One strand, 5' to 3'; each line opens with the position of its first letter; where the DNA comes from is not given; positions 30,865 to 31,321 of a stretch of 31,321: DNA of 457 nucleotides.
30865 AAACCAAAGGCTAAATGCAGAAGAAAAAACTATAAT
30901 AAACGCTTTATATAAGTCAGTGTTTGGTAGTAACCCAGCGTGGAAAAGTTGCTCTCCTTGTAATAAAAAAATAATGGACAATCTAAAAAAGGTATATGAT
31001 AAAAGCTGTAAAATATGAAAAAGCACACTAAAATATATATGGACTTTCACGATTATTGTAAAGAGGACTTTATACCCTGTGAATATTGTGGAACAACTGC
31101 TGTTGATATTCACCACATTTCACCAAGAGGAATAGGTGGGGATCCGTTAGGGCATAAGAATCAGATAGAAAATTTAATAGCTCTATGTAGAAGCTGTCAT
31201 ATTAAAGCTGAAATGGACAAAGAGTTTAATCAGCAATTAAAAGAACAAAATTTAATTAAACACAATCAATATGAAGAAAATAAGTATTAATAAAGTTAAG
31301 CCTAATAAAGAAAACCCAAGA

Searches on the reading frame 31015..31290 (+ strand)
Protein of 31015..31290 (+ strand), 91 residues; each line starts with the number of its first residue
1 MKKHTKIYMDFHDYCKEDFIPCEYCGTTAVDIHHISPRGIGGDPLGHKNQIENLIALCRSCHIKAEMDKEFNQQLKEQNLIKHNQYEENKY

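Call 59: search_protein_families(library=phrogs, proteins=[window:31015-31290:+], max_evalue=0.001)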
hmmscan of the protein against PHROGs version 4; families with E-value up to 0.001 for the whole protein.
window:31015-31290:+ (91 aa): 21 families
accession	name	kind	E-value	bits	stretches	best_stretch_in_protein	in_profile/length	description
phrog_740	-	DNA, RNA and nucleotide metabolism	4.9e-10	39.9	1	22-70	41-89/332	HNH endonuclease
phrog_1271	-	DNA, RNA and nucleotide metabolism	1e-08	36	1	21-85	268-334/361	HNH endonuclease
phrog_144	-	DNA, RNA and nucleotide metabolism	1.2e-08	35.8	1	16-79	81-148/175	HNH endonuclease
phrog_8446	-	DNA, RNA and nucleotide metabolism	3e-07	31.3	1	18-70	139-200/211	HNH endonuclease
phrog_7785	-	DNA, RNA and nucleotide metabolism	2e-06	28.9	1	16-68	67-114/147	HNH endonuclease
phrog_119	-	DNA, RNA and nucleotide metabolism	2.4e-06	27.6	1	14-83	197-272/443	HNH endonuclease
phrog_2214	-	DNA, RNA and nucleotide metabolism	2.9e-06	27.7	1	13-86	186-256/429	HNH endonuclease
phrog_4581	-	head and packaging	6.5e-06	26.8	1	16-78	62-120/395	terminase small subunit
phrog_8048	-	DNA, RNA and nucleotide metabolism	2e-05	24.9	1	21-73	178-233/273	HNH endonuclease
phrog_4160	-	unknown function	3.8e-05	24.7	1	16-75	67-129/178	-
phrog_6050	-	DNA, RNA and nucleotide metabolism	9e-05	22.4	1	12-78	304-370/402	HNH endonuclease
phrog_338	-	DNA, RNA and nucleotide metabolism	9.4e-05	22.9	1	11-78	197-267/340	HNH endonuclease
phrog_16986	-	unknown function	0.00011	22.9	1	15-64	16-64/248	-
phrog_22514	-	DNA, RNA and nucleotide metabolism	0.00012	23.2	1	21-84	68-127/187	HNH endonuclease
phrog_7370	-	DNA, RNA and nucleotide metabolism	0.00012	23.1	1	21-81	43-98/115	HNH endonuclease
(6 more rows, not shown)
